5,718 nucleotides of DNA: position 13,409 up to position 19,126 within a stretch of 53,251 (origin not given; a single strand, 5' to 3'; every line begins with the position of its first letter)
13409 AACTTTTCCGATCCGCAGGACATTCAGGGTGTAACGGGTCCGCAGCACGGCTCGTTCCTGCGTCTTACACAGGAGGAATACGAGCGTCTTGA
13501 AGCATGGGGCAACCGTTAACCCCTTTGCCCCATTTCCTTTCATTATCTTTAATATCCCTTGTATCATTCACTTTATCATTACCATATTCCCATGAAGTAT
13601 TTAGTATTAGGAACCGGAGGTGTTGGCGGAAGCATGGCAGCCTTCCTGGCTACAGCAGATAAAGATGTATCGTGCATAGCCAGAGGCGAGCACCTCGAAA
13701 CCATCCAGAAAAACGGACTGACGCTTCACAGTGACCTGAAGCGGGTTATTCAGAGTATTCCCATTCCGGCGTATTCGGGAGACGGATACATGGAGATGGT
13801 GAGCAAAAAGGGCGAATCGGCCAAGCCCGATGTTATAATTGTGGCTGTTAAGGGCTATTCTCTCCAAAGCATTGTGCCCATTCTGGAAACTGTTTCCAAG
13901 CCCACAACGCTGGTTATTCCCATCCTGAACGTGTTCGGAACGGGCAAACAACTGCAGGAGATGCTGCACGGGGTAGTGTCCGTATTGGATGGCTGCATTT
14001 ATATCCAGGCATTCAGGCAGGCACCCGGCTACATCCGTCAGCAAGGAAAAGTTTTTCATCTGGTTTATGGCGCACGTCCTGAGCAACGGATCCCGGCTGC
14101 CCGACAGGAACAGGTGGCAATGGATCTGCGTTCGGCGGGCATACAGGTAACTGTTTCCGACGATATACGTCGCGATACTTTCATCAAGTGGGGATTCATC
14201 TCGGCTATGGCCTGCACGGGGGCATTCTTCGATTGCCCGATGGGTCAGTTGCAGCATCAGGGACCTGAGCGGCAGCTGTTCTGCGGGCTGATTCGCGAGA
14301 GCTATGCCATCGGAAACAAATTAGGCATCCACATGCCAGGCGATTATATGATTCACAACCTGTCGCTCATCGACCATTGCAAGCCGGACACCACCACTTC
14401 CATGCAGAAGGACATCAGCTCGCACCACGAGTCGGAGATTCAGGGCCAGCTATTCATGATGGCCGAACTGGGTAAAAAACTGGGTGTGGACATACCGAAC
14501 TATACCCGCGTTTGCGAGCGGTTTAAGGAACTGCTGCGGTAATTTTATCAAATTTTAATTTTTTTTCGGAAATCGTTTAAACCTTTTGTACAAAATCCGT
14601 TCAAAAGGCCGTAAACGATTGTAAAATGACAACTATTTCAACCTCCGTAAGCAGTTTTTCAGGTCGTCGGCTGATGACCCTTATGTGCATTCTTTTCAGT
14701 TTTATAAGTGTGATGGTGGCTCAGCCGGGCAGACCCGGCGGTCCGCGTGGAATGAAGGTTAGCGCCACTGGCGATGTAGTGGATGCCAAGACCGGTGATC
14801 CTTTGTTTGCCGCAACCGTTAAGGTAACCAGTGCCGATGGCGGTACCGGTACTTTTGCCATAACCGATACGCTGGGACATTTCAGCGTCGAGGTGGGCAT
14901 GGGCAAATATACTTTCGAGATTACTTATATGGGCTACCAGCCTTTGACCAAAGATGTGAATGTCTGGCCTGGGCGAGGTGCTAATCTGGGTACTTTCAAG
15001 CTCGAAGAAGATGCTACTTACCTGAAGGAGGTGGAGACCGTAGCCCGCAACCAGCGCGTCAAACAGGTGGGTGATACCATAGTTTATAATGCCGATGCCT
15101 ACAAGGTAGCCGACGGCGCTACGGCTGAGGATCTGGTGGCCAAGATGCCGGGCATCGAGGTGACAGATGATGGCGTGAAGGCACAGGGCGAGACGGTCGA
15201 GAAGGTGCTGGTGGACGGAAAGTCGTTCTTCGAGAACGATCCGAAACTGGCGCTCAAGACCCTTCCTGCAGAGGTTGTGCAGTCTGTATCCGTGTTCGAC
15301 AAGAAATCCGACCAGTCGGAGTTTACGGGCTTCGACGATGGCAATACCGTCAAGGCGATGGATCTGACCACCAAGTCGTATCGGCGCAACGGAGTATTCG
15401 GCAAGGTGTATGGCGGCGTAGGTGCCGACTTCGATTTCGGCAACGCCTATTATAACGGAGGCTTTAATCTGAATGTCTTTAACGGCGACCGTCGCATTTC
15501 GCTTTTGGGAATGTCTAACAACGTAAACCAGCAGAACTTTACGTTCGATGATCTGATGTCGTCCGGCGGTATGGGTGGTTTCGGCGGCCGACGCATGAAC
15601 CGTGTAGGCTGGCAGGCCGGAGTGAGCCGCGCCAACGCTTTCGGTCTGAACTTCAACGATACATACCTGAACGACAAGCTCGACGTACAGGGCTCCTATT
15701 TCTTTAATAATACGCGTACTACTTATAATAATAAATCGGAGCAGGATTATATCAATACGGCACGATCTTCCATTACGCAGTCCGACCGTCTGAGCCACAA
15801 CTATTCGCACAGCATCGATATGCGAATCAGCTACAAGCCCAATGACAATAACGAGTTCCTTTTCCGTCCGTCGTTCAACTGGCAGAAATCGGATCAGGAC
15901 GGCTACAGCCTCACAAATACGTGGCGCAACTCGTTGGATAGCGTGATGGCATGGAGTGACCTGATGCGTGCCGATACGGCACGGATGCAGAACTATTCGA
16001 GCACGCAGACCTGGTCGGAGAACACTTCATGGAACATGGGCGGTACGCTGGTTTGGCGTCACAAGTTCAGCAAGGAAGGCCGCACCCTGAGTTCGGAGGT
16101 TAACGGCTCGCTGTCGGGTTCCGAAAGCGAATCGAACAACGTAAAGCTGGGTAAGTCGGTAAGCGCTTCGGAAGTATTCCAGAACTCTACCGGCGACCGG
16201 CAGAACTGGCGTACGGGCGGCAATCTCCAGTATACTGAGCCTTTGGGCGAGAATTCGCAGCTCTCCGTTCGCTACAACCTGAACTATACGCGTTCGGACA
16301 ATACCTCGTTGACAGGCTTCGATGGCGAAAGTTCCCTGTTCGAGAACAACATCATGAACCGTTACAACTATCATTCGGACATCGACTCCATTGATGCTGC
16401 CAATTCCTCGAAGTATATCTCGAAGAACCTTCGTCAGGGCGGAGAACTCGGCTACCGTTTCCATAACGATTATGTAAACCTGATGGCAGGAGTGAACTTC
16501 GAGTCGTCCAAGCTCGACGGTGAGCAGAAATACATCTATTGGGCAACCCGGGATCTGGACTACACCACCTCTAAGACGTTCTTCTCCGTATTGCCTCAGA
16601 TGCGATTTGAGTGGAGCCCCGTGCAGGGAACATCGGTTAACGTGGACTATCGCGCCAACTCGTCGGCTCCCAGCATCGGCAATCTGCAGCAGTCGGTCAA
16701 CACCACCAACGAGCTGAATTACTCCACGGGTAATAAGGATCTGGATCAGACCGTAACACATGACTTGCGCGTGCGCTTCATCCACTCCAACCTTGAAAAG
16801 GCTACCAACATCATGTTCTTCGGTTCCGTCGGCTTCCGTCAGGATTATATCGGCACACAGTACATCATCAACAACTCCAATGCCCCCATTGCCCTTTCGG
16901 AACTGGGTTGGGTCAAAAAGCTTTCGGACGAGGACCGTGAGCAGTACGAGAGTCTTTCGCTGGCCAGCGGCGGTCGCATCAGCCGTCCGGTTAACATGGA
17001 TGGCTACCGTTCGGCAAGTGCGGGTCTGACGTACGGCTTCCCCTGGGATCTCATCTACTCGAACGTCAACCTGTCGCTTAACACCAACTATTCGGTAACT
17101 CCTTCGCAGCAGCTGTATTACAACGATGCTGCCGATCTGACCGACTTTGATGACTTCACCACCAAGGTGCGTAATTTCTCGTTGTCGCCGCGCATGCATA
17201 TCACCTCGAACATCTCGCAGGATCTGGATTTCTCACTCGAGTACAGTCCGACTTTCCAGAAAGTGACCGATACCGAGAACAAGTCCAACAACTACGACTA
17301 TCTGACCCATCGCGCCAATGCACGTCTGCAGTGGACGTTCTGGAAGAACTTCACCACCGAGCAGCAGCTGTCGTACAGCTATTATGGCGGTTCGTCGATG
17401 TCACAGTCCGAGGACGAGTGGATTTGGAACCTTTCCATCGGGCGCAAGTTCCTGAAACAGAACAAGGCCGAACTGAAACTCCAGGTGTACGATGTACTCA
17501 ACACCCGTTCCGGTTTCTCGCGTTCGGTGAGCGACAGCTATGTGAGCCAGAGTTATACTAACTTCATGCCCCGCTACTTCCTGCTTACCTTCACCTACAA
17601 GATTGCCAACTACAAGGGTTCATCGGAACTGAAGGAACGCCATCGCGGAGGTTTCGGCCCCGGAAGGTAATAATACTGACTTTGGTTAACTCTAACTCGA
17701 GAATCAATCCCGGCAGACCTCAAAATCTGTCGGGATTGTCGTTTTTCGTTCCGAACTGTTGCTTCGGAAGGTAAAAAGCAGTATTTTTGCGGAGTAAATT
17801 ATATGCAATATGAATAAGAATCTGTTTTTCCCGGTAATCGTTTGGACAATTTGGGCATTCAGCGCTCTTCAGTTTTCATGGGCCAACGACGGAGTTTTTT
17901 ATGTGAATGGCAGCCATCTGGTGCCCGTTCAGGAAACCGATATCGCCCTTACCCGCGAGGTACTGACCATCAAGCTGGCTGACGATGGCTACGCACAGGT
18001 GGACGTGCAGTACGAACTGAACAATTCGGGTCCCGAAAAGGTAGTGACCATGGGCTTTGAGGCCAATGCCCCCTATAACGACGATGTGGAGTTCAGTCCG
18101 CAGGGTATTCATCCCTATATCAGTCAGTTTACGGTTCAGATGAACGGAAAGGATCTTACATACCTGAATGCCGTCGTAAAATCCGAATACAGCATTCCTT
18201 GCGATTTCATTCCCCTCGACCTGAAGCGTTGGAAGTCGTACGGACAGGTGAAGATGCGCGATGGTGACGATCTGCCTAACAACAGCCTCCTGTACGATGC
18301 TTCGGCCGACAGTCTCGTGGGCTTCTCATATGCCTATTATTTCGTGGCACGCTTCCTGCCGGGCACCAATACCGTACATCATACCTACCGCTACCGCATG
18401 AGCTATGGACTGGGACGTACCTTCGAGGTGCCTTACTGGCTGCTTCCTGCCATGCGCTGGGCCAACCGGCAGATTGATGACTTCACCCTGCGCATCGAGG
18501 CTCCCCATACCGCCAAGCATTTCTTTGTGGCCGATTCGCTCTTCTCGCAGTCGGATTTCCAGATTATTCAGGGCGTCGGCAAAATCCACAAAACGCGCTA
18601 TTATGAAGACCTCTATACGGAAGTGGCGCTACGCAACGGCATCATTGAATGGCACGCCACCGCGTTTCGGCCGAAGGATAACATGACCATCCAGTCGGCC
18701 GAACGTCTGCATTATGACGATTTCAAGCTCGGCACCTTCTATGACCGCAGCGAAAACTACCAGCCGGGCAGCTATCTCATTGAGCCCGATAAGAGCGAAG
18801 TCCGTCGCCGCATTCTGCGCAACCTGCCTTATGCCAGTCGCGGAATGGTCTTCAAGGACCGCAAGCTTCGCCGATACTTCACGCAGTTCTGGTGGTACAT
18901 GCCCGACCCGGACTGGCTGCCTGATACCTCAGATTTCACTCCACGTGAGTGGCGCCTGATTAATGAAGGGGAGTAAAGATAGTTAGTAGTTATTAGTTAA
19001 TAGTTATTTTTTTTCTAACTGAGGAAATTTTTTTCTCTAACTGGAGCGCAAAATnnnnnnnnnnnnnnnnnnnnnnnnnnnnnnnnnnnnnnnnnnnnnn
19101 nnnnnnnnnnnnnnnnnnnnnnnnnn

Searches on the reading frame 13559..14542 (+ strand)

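Call 47: search_protein_families(library=pfam, proteins=[window:13559-14542:+], max_evalue=0.00001)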
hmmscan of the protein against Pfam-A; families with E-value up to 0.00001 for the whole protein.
window:13559-14542:+ (327 aa): 2 families
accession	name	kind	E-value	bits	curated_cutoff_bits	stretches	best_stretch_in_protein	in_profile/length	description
PF02558.23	ApbA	-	2e-26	92.8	22.2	1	15-169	2-144/150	Ketopantoate reductase PanE/ApbA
PF08546.17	ApbA_C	-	5.1e-16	59.6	22.7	1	202-323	1-122/125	Ketopantoate reductase PanE/ApbA C terminal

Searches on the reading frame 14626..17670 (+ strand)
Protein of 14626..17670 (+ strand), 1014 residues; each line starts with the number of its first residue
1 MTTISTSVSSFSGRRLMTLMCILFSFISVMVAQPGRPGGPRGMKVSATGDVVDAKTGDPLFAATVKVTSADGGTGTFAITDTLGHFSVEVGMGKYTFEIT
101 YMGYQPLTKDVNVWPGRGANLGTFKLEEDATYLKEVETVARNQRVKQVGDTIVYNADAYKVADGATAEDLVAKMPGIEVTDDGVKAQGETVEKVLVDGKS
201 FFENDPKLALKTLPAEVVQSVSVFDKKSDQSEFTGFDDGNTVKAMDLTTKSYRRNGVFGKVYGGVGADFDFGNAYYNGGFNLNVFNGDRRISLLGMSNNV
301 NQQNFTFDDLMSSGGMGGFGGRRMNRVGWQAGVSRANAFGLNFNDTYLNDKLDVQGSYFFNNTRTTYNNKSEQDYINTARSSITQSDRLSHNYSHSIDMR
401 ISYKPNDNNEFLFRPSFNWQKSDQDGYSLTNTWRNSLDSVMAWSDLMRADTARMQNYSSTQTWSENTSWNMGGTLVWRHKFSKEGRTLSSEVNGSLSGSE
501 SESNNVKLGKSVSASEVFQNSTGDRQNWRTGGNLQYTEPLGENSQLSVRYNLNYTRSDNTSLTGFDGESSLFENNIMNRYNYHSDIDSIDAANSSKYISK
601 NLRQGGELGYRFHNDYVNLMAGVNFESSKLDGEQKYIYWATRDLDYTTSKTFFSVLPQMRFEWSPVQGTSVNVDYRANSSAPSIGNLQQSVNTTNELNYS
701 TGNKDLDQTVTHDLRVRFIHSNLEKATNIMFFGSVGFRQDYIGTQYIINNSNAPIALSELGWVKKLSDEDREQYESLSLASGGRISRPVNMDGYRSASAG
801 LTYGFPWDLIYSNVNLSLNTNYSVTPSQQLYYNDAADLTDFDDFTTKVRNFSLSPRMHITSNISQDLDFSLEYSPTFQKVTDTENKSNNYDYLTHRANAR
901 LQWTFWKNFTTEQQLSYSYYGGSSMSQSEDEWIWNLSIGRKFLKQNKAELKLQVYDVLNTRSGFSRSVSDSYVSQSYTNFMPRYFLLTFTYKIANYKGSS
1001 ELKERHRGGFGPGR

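Call 47: search_protein_families(library=pfam, proteins=[window:14626-17670:+], max_evalue=0.00001)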
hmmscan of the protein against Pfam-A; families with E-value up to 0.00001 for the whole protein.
window:14626-17670:+ (1014 aa): 3 families
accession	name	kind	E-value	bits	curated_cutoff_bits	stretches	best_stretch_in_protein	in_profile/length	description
PF14905.12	OMP_b-brl_3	-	1.4e-21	77.5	27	1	479-991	1-408/408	Outer membrane protein beta-barrel family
PF13620.12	CarboxypepD_reg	-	2.1e-12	47.6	32.3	1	48-126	3-81/82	Carboxypeptidase regulatory-like domain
PF13715.12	CarbopepD_reg_2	-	1.4e-11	44.7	32.2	1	48-136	2-86/88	CarboxypepD_reg-like domain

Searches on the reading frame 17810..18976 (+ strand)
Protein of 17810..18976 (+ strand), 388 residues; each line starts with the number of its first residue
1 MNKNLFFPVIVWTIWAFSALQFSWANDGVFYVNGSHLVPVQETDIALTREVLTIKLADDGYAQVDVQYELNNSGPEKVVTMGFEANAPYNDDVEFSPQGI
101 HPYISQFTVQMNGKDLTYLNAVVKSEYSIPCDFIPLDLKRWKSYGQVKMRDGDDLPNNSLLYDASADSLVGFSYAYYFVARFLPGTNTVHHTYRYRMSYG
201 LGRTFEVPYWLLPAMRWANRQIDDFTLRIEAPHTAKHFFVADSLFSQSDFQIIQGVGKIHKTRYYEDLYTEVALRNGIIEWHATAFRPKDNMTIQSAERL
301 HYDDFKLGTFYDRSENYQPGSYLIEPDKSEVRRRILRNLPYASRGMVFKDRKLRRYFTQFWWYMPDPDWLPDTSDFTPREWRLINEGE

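Call 47: search_protein_families(library=pfam, proteins=[window:17810-18976:+], max_evalue=0.00001)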
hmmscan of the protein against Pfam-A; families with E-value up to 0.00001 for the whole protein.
window:17810-18976:+ (388 aa): 1 family
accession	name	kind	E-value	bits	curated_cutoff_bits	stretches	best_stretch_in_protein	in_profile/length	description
PF13308.11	YARHG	-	5.6e-10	39.5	27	1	334-384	27-77/85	YARHG domain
